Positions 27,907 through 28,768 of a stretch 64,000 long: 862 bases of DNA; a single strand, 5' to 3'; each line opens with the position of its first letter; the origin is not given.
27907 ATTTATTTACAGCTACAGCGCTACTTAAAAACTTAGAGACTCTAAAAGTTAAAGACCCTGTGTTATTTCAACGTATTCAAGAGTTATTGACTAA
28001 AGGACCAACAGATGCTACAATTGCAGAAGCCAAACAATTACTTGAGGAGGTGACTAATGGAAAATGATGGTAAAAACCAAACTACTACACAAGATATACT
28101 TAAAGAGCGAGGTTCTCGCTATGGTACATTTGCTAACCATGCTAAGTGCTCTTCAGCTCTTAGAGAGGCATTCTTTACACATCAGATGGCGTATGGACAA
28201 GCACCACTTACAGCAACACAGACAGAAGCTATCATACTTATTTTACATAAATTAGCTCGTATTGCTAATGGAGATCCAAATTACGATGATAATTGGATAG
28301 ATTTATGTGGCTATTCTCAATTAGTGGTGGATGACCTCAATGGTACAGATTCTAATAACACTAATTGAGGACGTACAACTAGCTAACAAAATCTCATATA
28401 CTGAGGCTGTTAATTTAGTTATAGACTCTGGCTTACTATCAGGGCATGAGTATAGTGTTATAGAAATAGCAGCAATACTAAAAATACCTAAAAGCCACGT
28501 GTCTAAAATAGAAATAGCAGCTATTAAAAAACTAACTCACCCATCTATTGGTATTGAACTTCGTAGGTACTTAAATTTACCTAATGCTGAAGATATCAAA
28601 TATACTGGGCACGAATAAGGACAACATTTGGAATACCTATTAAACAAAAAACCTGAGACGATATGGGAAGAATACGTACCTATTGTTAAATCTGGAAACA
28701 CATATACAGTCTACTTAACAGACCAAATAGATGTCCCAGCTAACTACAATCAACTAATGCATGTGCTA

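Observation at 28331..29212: ClpP-like serine protease next to a sigma region-4-like HTH protein, far from the head genes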

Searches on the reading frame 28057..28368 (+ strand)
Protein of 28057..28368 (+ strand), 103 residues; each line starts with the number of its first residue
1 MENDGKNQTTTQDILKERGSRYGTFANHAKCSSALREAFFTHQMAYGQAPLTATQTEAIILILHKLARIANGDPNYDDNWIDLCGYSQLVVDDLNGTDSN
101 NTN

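Call 3: search_protein_families(library=pfam, proteins=[window:28057-28368:+], max_evalue=0.1)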
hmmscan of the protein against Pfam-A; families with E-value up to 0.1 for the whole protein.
window:28057-28368:+ (103 aa): 1 family
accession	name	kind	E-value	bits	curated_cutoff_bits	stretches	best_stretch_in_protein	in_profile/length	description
PF19905.4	DUF6378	-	4.5e-08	33.7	27.1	1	11-89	7-76/81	Domain of unknown function (DUF6378)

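Call 4: search_protein_families(library=phrogs, proteins=[window:28057-28368:+], max_evalue=0.01)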
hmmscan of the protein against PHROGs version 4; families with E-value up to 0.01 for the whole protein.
window:28057-28368:+ (103 aa): 6 families
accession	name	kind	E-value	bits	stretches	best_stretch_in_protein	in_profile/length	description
phrog_17775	-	unknown function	3.5e-21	77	1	9-96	76-160/163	-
phrog_16943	-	unknown function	2e-20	74.4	1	12-96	5-86/166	-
phrog_474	-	other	1.1e-17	65.8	1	9-90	135-207/274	phosphofructokinase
phrog_37386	-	unknown function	3.3e-11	44.6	1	7-90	90-170/179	-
phrog_18396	-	unknown function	2.5e-05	25.4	1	12-89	166-240/248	-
phrog_6328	-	unknown function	6.6e-05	24.2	1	16-89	172-237/249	-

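Call 44: search_protein_families(library=ncbifam, proteins=[window:28057-28368:+], max_evalue=0.01)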
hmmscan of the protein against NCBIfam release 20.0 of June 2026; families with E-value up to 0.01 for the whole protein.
window:28057-28368:+ (103 aa): 0 families

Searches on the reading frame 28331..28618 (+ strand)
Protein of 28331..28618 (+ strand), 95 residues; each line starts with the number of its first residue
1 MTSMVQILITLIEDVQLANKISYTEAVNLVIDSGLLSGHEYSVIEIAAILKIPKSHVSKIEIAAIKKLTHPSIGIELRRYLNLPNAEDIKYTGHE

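Call 3: search_protein_families(library=pfam, proteins=[window:28331-28618:+], max_evalue=0.1)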
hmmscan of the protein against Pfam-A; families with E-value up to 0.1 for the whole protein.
window:28331-28618:+ (95 aa): 3 families
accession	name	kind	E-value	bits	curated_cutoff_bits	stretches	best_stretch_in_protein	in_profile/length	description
PF04545.22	Sigma70_r4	-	2.6e-05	24.1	24.1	1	38-68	18-48/50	Sigma-70, region 4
PF01022.26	HTH_5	-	0.021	15.2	22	1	35-58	10-33/47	Bacterial regulatory protein, arsR family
PF13413.12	HTH_25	-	0.069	13.4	24.6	0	41-71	11-41/62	Helix-turn-helix domain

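Call 4: search_protein_families(library=phrogs, proteins=[window:28331-28618:+], max_evalue=0.01)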
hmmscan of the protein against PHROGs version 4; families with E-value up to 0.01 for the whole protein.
window:28331-28618:+ (95 aa): 1 family
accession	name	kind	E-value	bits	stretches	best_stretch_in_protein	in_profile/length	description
phrog_351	-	transcription regulation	0.0021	17.7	1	39-79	693-734/928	RNA polymerase sigma factor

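Call 23: search_dna_similar(query=window:28331-28618:+, collection=phages, mode=protein, max_evalue=0.01, max_rows=20)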
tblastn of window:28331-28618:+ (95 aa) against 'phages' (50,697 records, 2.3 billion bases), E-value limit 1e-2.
No match.

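Call 44: search_protein_families(library=ncbifam, proteins=[window:28331-28618:+], max_evalue=0.01)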
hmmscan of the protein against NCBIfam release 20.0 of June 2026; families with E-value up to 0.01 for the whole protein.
window:28331-28618:+ (95 aa): 9 families
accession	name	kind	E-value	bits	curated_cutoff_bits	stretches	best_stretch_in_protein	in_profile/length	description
NF005785.0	PRK07598.1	equivalog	1.6e-05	24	554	1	19-82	349-412/415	RNA polymerase sigma factor SigC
NF004471.0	PRK05803.1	subfamily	5.1e-05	22.6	252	1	25-70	181-226/235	RNA polymerase sporulation sigma factor SigK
TIGR02393.1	RpoD_Cterm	equivalog_domain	0.00012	21.8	354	1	17-81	173-237/238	RNA polymerase sigma factor RpoD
TIGR02846.1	spore_sigmaK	equivalog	0.00014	21.5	298.65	1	22-70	176-224/227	RNA polymerase sporulation sigma factor SigK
NF004562.0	PRK05901.1-4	equivalog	0.00039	19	779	1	22-89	494-561/571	RNA polymerase sigma factor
TIGR02937.1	sigma70-ECF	superfamily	0.0023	17.6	42.9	1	38-69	131-162/165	sigma-70 family RNA polymerase sigma factor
NF006666.0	PRK09210.1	equivalog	0.0048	16.2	572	1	24-81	312-369/370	RNA polymerase sigma factor RpoD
NF005643.0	PRK07406.1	equivalog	0.0071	15.4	500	1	19-81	334-396/397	RNA polymerase sigma factor RpoD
NF052532.1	TransRegPagRBaca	equivalog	0.0098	16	170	0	11-89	14-91/99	transcriptional repressor PagR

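Call 52: find_homologous_proteins(query=window:28331-28618:+, max_evalue=0.001)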
Query window:28331-28618:+ (95 aa): 1 proteins with E <= 0.001 among 72 candidates.
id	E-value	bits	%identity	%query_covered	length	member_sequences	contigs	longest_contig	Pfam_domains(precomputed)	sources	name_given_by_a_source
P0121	2.8e-47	176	96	97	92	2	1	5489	-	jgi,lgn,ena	-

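Call 60: search_solved_structures(query=window:28331-28618:+, max_evalue=1, show_alignments=2)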
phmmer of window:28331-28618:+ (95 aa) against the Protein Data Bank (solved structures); distinct sequences matched with E-value up to 1: 54.
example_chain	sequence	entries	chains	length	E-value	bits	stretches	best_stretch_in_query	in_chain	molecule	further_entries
3n97_A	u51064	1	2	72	3.7e-07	33.6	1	18-81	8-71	RNA polymerase sigma factor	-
1tty_A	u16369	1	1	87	7.6e-05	26.2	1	17-84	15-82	RNA polymerase sigma factor rpoD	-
1l9u_H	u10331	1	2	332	8.9e-05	26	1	13-80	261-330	SIGMA FACTOR SIGA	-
1iw7_F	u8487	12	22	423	0.0001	25.8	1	13-80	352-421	RNA polymerase sigma-70 subunit | principal sigma factor | DNA-directed RNA polymerase sigma chain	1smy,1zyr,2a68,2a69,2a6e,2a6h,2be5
3dxj_F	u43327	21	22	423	0.0001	25.8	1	13-80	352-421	RNA polymerase pricipal sigma factor (RpoD); CHAIN F, P | RNA polymerase sigma factor | RNA polymerase sigma factor SigA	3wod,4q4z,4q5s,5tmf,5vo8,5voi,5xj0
4xln_F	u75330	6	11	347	0.00011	25.7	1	13-80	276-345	RNA polymerase sigma factor SigA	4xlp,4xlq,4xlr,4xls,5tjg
9ujk_F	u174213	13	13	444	0.00012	25.6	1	13-80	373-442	RNA polymerase sigma factor SigA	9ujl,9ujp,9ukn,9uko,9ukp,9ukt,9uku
5x21_F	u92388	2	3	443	0.00012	25.6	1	13-80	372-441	RNA polymerase sigma factor SigA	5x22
4g7h_F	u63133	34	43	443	0.00012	25.6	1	13-80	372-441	RNA polymerase sigma factor | DNA directed RNA polymerase sigma factor A | RNA polymerase sigma factor SigA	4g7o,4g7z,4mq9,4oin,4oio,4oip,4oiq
9fo6_F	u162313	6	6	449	0.00012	25.5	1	13-80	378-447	RNA polymerase sigma factor SigA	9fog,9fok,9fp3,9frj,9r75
1rio_H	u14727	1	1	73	0.0002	24.9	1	18-81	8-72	sigma factor SigA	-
1l9z_H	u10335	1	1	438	0.00021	24.8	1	13-80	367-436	SIGMA FACTOR SIGA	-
1ku3_A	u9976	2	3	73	0.00028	24.4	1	18-81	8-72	sigma factor sigA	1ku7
7kuf_B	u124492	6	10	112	0.0048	20.5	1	8-82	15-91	RNA polymerase sigma factor, DNA-directed RNA polymerase subunit beta chimera | RNA polymerase sigma factor SigA,DNA-directed RNA polymerase subunit beta | RNA 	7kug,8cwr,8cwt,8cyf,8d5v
6ono_B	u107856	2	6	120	0.0097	19.5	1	8-81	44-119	RNA polymerase sigma factor SigA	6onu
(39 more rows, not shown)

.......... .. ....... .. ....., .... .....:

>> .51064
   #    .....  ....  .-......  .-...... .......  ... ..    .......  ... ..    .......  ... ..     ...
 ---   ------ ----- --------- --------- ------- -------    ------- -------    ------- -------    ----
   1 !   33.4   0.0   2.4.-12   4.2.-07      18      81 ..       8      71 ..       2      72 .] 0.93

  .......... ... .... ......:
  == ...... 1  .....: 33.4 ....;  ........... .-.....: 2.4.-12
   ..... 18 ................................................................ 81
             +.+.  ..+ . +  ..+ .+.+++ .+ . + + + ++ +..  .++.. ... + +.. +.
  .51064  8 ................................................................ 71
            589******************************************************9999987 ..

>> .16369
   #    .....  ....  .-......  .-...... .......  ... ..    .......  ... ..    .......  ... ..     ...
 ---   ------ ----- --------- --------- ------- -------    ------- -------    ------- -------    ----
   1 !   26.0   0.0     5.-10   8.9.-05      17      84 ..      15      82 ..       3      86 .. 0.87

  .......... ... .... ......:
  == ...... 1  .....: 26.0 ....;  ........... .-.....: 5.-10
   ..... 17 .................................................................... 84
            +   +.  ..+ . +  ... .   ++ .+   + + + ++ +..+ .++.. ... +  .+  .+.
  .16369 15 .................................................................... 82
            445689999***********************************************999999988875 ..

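Call 65: predict_structure(alignment_id=A4)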
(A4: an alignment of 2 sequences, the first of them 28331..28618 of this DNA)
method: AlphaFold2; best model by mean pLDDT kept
length: 95 residues; sequences in the alignment: 2
mean_pLDDT: 68.1   pTM: 0.56
mean pLDDT of the five models: 68.1, 63.3, 62.7, 61.2, 58.9
residues with pLDDT >= 90: 5; 70-90: 37; 50-70: 44; < 50: 9
segments of 3 or more residues with pLDDT < 50: 88-95
pLDDT, mean of each block of 10 residues (from residue 1): 74 90 81 71 72 57 56 68 58 40
secondary structure, 60 per line:
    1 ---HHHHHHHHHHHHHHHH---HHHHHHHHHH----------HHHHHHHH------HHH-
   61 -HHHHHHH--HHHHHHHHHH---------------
elements in order: H4-19 H23-32 H43-50 H62-68 H71-80

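Call 68: fold_search(model_id=the predicted structure, library=pdb)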
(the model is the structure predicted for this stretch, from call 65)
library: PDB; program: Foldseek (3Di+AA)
matches with E <= 10: 49; with E <= 0.001: 0
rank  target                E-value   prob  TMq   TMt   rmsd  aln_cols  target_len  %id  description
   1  6ono_B                3.8e-01  0.35  0.28  0.34   9.4        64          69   26  Complex structure of WhiB1 and region 4 of SigA in C2221 space group (released 2019-11-27)
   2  6onu_F                4.2e-01  0.33  0.27  0.33   9.5        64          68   26  Complex structure of WhiB1 and region 4 of SigA in P21 space group. (released 2019-11-27)
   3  6onu_D                6.7e-01  0.25  0.27  0.33   8.9        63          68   25  Complex structure of WhiB1 and region 4 of SigA in P21 space group. (released 2019-11-27)
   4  6ono_D                6.7e-01  0.25  0.27  0.33   8.9        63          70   25  Complex structure of WhiB1 and region 4 of SigA in C2221 space group (released 2019-11-27)
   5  1ku3                  7.1e-01  0.25  0.26  0.33   5.9        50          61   32  Crystal Structure of Thermus aquaticus RNA Polymerase Sigma Subunit Fragment, Region 4 (released 2002-04-03)
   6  9e85_F                7.5e-01  0.13  0.20  0.11  12.6        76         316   28  De Novo Mycobacterium tuberculosis transcription initiation promoter complex with 6-mer RNA and closed Beta' clamp (RN (released 2025-10-01)
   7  1rio_H                8.3e-01  0.23  0.26  0.34   6.9        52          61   31  Structure of bacteriophage lambda cI-NTD in complex with sigma-region4 of Thermus aquaticus bound to DNA (released 2004-01-27)
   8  6lts_F                8.3e-01  0.12  0.21  0.10  12.9        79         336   32  Crystal structure of Thermus thermophilus transcription initiation complex comprising a truncated sigma finger (released 2020-03-11)
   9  6onu_H                9.3e-01  0.23  0.28  0.35   9.0        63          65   25  Complex structure of WhiB1 and region 4 of SigA in P21 space group. (released 2019-11-27)
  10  3n97_A                1.0e+00  0.18  0.26  0.35   7.4        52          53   35  RNA polymerase alpha C-terminal domain (E. coli) and sigma region 4 (T. aq. mutant) bound to (UP,-35 element) DNA (released 2011-06-08)
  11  4oio_F                1.1e+00  0.15  0.26  0.10  11.2        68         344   31  Crystal structure of Thermus thermophilus pre-insertion substrate complex for de novo transcription initiation (released 2014-05-07)
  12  4mq9_F                1.5e+00  0.13  0.27  0.11  11.9        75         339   32  Crystal structure of Thermus thermophilus RNA polymerase holoenzyme in complex with GE23077 (released 2014-05-07)
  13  6kqg_F                1.6e+00  0.12  0.26  0.10  13.4        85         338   28  Thermus thermophilus initial transcription complex comprising sigma A and 5'-OH RNA of 6 nt (released 2020-03-11)
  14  7rdq_F                1.8e+00  0.11  0.26  0.10  13.4        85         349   28  Cryo-EM structure of Thermus thermophilus reiterative transcription complex with 11nt oligo-G RNA (released 2022-02-02)
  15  9uma_F                1.8e+00  0.08  0.21  0.10  12.8        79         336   32  CryoEM structure of T.thermophilus transcription initiation complex bound to Gp4A-C, -1 dA in the template DNA strand (released 2025-10-22)
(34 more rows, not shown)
